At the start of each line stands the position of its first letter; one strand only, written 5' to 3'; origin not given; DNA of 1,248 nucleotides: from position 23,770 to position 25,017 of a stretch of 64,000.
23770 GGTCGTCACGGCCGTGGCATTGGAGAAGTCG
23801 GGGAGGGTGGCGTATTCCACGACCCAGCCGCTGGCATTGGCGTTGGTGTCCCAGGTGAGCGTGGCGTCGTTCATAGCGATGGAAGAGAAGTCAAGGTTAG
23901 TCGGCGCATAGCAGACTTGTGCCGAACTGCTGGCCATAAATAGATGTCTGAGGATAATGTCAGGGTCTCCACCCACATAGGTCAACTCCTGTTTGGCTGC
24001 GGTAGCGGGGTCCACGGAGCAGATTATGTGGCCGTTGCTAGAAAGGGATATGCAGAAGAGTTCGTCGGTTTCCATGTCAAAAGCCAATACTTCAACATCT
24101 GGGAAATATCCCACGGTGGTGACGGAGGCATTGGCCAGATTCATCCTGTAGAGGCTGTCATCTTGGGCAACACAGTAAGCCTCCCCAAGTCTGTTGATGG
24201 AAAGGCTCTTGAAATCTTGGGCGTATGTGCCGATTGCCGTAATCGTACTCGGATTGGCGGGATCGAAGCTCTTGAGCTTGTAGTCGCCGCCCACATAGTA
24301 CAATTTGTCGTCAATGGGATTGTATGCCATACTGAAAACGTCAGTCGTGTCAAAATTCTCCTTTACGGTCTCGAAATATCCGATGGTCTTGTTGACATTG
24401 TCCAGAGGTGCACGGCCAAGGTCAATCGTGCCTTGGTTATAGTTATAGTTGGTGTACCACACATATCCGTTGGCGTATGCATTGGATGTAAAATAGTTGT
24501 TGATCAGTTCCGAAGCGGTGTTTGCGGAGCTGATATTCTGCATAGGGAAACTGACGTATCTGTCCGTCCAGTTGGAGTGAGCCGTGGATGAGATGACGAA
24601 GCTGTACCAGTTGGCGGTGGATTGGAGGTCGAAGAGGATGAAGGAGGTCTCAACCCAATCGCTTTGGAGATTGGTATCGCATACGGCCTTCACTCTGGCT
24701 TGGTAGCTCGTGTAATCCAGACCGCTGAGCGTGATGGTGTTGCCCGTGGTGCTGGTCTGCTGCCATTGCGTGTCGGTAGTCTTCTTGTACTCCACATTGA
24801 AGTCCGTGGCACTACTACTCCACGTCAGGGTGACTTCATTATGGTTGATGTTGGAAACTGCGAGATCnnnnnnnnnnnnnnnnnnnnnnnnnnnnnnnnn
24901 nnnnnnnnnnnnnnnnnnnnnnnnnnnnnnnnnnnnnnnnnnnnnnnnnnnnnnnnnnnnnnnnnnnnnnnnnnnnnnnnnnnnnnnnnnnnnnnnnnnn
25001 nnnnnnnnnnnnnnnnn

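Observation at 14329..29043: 4,904-aa T9SS-sorted giant surface protein made of modules I cannot assign to named families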

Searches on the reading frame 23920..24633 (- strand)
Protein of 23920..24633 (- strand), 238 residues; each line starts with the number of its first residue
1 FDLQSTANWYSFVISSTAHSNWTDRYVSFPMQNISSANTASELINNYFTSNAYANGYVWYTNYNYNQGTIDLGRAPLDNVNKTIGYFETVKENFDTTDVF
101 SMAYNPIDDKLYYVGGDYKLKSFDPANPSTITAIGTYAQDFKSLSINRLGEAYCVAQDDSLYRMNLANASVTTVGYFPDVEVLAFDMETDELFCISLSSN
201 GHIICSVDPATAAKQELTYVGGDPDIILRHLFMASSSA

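Call 8: search_protein_families(library=pfam, proteins=[window:23920-24633:-], max_evalue=10)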
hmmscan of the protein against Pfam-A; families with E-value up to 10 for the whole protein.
seq(238 aa): 0 families

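Call 9: search_protein_families(library=ncbifam, proteins=[window:23920-24633:-], max_evalue=10)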
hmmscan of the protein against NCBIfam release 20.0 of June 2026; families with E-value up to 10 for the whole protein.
seq(238 aa): 0 families

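Call 13: search_solved_structures(query=A2, max_evalue=10, show_alignments=2)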
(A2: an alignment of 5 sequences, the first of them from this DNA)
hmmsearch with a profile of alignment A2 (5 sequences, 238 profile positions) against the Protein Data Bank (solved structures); distinct sequences matched with E-value up to 10: 20.
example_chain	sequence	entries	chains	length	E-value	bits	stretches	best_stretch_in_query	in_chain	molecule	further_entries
8snb_4A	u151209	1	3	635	0.0027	20.6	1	139-200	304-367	Cilia- and flagella-associated protein 52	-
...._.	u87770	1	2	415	0.0095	18.8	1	95-161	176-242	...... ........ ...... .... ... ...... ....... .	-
8i7o_P1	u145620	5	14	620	0.01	18.7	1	140-196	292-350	Cilia- and flagella-associated protein 52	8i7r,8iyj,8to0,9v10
6b3x_A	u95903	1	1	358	0.015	18.2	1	83-166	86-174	Cleavage stimulation factor subunit 1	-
9cpc_1S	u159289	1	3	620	0.036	16.9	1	140-196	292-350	Cilia- and flagella-associated protein 52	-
6u42_5L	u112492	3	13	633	0.04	16.8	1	86-165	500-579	FAP52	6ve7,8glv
7rro_e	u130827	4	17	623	0.15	14.9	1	140-196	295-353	Cilia and flagella associated protein 52 | Cilia- and flagella-associated protein 52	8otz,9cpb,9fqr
5mzh_A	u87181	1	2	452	0.18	14.6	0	96-155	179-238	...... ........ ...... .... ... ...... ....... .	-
9qzc_AE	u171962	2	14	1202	0.21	14.4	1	95-176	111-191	TBC1 domain family member 31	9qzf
3a7s_A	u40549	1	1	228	0.46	13.3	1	28-113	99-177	Ubiquitin carboxyl-terminal hydrolase isozyme L5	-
3tb3_A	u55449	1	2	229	0.47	13.3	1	28-113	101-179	Ubiquitin carboxyl-terminal hydrolase isozyme L5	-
3rii_A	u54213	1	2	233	0.48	13.2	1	29-113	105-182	Ubiquitin carboxyl-terminal hydrolase isozyme L5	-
7prp_DDD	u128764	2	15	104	0.48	13.2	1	22-66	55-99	Heat-labile enterotoxin IIA, B chain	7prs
8pkr_A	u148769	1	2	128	0.62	12.8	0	142-166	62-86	non-specific serine/threonine protein kinase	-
3ris_A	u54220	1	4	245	0.63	12.8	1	29-113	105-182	Ubiquitin carboxyl-terminal hydrolase isozyme L5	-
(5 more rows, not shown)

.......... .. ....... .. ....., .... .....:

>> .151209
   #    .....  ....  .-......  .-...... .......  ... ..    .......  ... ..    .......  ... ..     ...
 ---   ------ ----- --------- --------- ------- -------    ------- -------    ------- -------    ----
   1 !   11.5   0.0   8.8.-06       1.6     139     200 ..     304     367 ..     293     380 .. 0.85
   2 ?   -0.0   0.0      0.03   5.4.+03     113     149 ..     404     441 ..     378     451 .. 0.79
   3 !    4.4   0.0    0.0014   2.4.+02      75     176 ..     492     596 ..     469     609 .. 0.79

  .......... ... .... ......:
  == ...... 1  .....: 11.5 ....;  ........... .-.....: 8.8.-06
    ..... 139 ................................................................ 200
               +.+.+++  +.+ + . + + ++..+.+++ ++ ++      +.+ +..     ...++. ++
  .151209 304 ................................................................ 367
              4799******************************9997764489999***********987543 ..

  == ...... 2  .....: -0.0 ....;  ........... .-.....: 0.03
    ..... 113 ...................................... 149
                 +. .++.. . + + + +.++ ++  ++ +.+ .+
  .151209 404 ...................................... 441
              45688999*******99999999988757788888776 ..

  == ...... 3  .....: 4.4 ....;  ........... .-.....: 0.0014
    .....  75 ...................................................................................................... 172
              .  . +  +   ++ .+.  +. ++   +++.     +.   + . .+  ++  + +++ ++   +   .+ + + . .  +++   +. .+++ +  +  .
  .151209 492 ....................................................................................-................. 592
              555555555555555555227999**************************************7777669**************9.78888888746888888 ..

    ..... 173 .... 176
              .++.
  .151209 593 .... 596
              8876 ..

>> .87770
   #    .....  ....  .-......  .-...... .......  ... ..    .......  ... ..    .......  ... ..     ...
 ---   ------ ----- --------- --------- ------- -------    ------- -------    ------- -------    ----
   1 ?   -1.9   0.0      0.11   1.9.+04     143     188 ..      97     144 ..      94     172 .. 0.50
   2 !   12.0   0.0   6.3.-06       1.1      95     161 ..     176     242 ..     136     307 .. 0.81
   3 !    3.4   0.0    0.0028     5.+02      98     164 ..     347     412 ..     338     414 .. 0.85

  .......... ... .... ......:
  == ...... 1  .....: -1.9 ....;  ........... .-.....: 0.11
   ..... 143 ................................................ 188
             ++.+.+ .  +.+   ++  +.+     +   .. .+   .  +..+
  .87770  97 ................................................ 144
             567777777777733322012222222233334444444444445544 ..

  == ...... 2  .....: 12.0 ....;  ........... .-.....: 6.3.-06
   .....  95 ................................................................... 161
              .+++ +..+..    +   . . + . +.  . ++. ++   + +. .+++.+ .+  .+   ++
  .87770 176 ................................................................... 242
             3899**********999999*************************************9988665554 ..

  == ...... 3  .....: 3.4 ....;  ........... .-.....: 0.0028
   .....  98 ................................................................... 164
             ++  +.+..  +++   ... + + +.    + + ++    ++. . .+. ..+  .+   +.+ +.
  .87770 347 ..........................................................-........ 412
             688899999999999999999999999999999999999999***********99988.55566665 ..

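Call 29: find_homologous_proteins(query=A2, max_evalue=0.001)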
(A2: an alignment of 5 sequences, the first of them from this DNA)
Query A2 (5 sequences) (238 aa, profile of the alignment): 4 proteins with E <= 0.001 among 2029 candidates.
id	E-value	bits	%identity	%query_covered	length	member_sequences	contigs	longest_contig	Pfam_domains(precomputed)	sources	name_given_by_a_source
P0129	4.8e-51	192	40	80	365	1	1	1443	PF00041.28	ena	-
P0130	1.5e-50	190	36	92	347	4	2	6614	PF18962.8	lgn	-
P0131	6.6e-30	123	31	79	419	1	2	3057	PF18962.8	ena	-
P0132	2.7e-25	107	34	69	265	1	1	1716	-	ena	-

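Call 39: find_related_loci(query=A2, collection=genome_contigs, flank=3000)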
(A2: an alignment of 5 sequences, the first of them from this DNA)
Query A2 (238 aa) in genome_contigs; peptide patterns used: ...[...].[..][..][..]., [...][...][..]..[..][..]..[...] (x = any residue, [..] = any of these).
183 stretches matched a pattern; 17 encode a relative of the query (tblastn E <= 1e-3); 15 distinct loci.
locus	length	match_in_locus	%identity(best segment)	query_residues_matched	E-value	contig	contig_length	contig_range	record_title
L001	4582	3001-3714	100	1-238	2e-164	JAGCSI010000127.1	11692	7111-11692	MAG: Bacteroidales bacterium isolate RGIG10078 Yak_Rumen-1__c2020212, whole genome shotgun sequence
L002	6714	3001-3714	99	1-238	6e-162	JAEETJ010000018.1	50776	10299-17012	MAG: Bacteroidales bacterium isolate Tb.RUG.402 NODE_1717_length_50776_cov_5.228080, whole genome shotgun sequence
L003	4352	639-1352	81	1-238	1e-132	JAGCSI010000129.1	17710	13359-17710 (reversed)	MAG: Bacteroidales bacterium isolate RGIG10078 Yak_Rumen-1__c2047719, whole genome shotgun sequence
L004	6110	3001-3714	50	1-238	3e-75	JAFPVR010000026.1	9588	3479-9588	MAG: Bacteroidales bacterium isolate RGIG1517 Goat_Abomasum-3__c119660, whole genome shotgun sequence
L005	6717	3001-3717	45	1-238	3e-67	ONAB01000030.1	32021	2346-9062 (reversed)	uncultured Bacteroidales bacterium isolate RUG125 genome assembly, contig: scaffold_597, whole genome shotgun sequence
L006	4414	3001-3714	43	2-238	2e-53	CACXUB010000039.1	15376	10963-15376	MAG: uncultured Bacteroidetes bacterium isolate RUG11592 genome assembly, contig: RUG11592_asm_39, whole genome shotgun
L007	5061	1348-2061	75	1-238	4e-121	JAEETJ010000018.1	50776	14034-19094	MAG: Bacteroidales bacterium isolate Tb.RUG.402 NODE_1717_length_50776_cov_5.228080, whole genome shotgun sequence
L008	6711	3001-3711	38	1-234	3e-38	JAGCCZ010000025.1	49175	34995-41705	MAG: Bacteroidales bacterium isolate RGIG9679 Yak_Omasum-2__c219944, whole genome shotgun sequence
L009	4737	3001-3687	38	1-212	1e-34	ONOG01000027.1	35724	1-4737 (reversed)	uncultured Prevotellaceae bacterium isolate RUG483 genome assembly, contig: scaffold_1086, whole genome shotgun sequence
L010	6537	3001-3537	36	5-193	6e-26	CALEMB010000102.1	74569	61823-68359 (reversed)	MAG TPA_asm: uncultured Bacteroidales bacterium isolate ERR833214_bin.43_CONCOCT_v1.1_MAG genome assembly, contig: ERZ80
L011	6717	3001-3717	31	4-234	3e-25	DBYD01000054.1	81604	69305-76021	MAG TPA_asm: Bacteroidales bacterium UBA1195 UBA1195_contig_21007, whole genome shotgun sequence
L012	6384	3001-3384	28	101-217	7e-7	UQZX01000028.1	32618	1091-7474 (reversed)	uncultured Prevotella sp. isolate UMGS796 genome assembly, contig: NODE_1157_length_32618_cov_12.909161, whole genome sh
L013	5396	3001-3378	26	101-212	1e-5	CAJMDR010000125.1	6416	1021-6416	MAG TPA_asm: uncultured Porphyromonadaceae bacterium isolate ERR321609-bin.9 genome assembly, contig: NODE_6812_length_6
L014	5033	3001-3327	26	83-173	3e-5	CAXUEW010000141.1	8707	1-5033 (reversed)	MAG TPA_asm: uncultured Terriglobus sp. isolate public_SRR11456913_metawrap_bin.10 genome assembly, contig: public_SRR11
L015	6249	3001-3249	31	102-168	2e-5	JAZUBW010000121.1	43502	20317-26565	MAG: Faecousia sp. isolate T1900045315_YK20190004.MAGScoT_cleanbin_000018 SGB_6285_k141_676362, whole genome shotgun seq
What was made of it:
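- Relatives of C come almost only from yak, goat and cattle rumen Bacteroidales MAGs (call 39).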

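Call 54: predict_structure(alignment_id=A8)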
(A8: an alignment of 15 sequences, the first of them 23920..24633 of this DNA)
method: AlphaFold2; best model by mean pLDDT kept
length: 238 residues; sequences in the alignment: 15
mean_pLDDT: 95.2   pTM: 0.91
mean pLDDT of the five models: 95.2, 94.9, 94.9, 94.6, 94.6
residues with pLDDT >= 90: 225; 70-90: 9; 50-70: 3; < 50: 1
segments of 3 or more residues with pLDDT < 50: none
pLDDT, mean of each block of 10 residues (from residue 1): 88 96 97 96 92 96 93 96 96 95 97 97 97 97 97 97 98 98 95 95 97 96 96 76
secondary structure, 60 per line:
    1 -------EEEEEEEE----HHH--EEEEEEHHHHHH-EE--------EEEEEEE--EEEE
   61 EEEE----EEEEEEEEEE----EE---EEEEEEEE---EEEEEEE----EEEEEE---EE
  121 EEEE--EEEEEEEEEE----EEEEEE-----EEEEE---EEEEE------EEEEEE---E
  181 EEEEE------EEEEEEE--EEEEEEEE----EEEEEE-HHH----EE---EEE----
elements in order: E8-15 E25-30 H31-36 E48-54 E57-64 E69-78 E88-95 E99-105 E110-115 E119-124 E127-136 E141-146 E152-156 E160-164 E171-176 E180-185 E192-198 E201-208 E213-218 E232-234
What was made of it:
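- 23923..24633 (-): Module C, copy 3 (aa 1471-1707), the copy that was modelled. It is a compact beta-propeller of about five blades. The other copies lie at 26920-27642, 25414-26130, 21844-22554 and 19165-19890. AF2 pLDDT 95.2 with 19 strands (call 54).
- On Beta-propeller (module C): pLDDT 95.2 and pTM 0.91, with 19 strands (call 54).
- Closest known: Six-bladed TolB, Kelch and YWTD beta-propellers. Different: C is much smaller: 238 aa and 19 strands, which implies about five blades (call 54).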

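Call 56: fold_search(model_id=the predicted structure, library=pdb)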
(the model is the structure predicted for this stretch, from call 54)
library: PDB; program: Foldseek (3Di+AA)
matches with E <= 10: 1817; with E <= 0.001: 1236
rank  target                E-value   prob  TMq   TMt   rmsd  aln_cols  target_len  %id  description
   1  7ong                  6.7e-09  1.00  0.55  0.46   5.4       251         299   12  Crystal structure of the computationally designed SAKe6BE-L1 protein (released 2022-12-14)
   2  4r40_C                2.6e-08  1.00  0.58  0.37   5.1       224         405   14  Crystal Structure of TolB/Pal complex from Yersinia pestis. (released 2014-09-03)
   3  7onh_B                3.6e-08  1.00  0.55  0.44   6.1       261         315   11  Crystal structure of the computationally designed SAKe6BE-L3 protein (released 2022-12-14)
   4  2vpj                  3.6e-08  1.00  0.58  0.49   6.6       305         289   10  Crystal structure of the Kelch domain of human KLHL12 (released 2008-03-18)
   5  9oz1_A                4.0e-08  1.00  0.55  0.20   8.6       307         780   12  Cryo-EM structure of chicken ROS1 in apo-state. Cryo-EM refinement is focused on the "leg" region of chicken ROS1. (released 2026-02-25)
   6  3iax_A                4.3e-08  1.00  0.61  0.40   5.5       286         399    9  The crystal structure of the TolB box of Colicin A in complex with TolB reveals important differences in the recruitme (released 2009-10-13)
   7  7xm3                  6.3e-08  1.00  0.57  0.49   5.2       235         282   11  Crystal structure of Keap1 Kelch domain (residues 322-609) in complex with 6k (released 2022-07-06)
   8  7on7_A                6.3e-08  1.00  0.54  0.49   5.6       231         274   12  Crystal structure of the computationally designed SAKe6BE-L2 protein (released 2022-12-14)
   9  4pwz_B                6.6e-08  1.00  0.61  0.39   5.9       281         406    8  Crystal structure of TolB protein from Yersinia pestis CO92 (released 2014-04-02)
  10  8pjz_B                7.8e-08  1.00  0.53  0.47   6.8       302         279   10  Crystal structure of the computationally designed SAKe6EEtal protein (released 2024-07-10)
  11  1npe_A                9.7e-08  1.00  0.64  0.59   4.9       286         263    9  Crystal structure of Nidogen/Laminin Complex (released 2003-08-12)
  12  2w8b_A                1.0e-07  1.00  0.60  0.39   5.8       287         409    8  Crystal structure of processed TolB in complex with Pal (released 2009-02-17)
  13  1c5k                  1.1e-07  1.00  0.60  0.39   5.7       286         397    9  THE STRUCTURE OF TOLB, AN ESSENTIAL COMPONENT OF THE TOL-DEPENDENT TRANSLOCATION SYSTEM AND ITS INTERACTIONS WITH THE TR (released 2000-12-06)
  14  7ona                  1.1e-07  1.00  0.57  0.51   5.1       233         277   11  Crystal structure of the computationally designed SAKe6AC protein (released 2022-12-14)
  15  9e78_0L               1.4e-07  1.00  0.46  0.21   9.1       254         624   12  48-nm repeat of the Leishmania tarentolae doublet microtubule (released 2025-03-12)
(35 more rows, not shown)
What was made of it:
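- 23923..24633 (-): Foldseek against PDB gave 1236 hits at E<=1e-3; the top hits are TolB, Kelch and YWTD propellers (call 56).
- On Beta-propeller (module C): 1236 PDB matches at E<=1e-3; all but one of the 50 best are beta-propeller-containing proteins (call 56).
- Closest known: Six-bladed TolB, Kelch and YWTD beta-propellers. Same: Module C superposes on them (E about 1e-8, TMq 0.53-0.64, call 56).
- C is a confident propeller of the TolB/Kelch/YWTD type (calls 54, 56). The best Foldseek matches of C are non-catalytic TolB/Kelch/YWTD propellers rather than GH32/43/68 types (call 56).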

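Call 86: find_encoding_contigs(protein=P0130, flank=8000, max_places=3)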
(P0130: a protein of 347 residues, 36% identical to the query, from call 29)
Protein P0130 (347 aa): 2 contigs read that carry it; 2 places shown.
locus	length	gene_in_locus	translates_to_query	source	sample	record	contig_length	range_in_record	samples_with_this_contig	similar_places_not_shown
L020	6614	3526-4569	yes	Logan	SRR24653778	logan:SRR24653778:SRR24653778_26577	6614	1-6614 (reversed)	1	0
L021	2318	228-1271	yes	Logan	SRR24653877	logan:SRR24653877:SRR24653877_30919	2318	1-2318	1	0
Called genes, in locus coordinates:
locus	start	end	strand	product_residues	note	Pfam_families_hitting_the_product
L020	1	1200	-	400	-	?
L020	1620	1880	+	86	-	-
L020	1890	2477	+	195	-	PF13328:HD_4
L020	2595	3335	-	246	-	PF00106:adh_short, PF02719:Polysacc_synt_2 (weak), PF08659:KR, PF13561:adh_short_C2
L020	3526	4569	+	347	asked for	PF18962:Por_Secre_tail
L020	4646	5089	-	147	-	-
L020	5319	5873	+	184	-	-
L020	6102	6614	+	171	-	?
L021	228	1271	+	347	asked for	PF18962:Por_Secre_tail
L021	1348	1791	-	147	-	-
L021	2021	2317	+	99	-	?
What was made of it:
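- Tried and rejected: The C + sorting-domain gene has no informative neighbours (call 86).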

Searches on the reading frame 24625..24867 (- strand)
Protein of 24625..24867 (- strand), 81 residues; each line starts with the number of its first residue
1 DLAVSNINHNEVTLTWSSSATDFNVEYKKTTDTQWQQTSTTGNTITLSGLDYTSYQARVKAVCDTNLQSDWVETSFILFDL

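Call 66: search_protein_families(library=pfam, proteins=[window:24625-24867:-], max_evalue=0.01)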
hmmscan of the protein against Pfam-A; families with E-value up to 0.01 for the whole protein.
seq(81 aa): 3 families
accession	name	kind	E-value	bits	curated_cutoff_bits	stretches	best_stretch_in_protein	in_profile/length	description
PF21605.3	CRLF2-like_D2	-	2.6e-07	31.1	27.3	1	8-75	12-89/94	Cytokine receptor-like factor 2-like, D2 domain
PF00041.27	fn3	-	5.7e-06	26.9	25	1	1-65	5-72/84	Fibronectin type III domain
PF25059.1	FN3_DSCAM-DSCAML_C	-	0.0021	18.8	39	1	21-65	21-68/89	DSCAM/DSCAML C-terminal Fn3-like domain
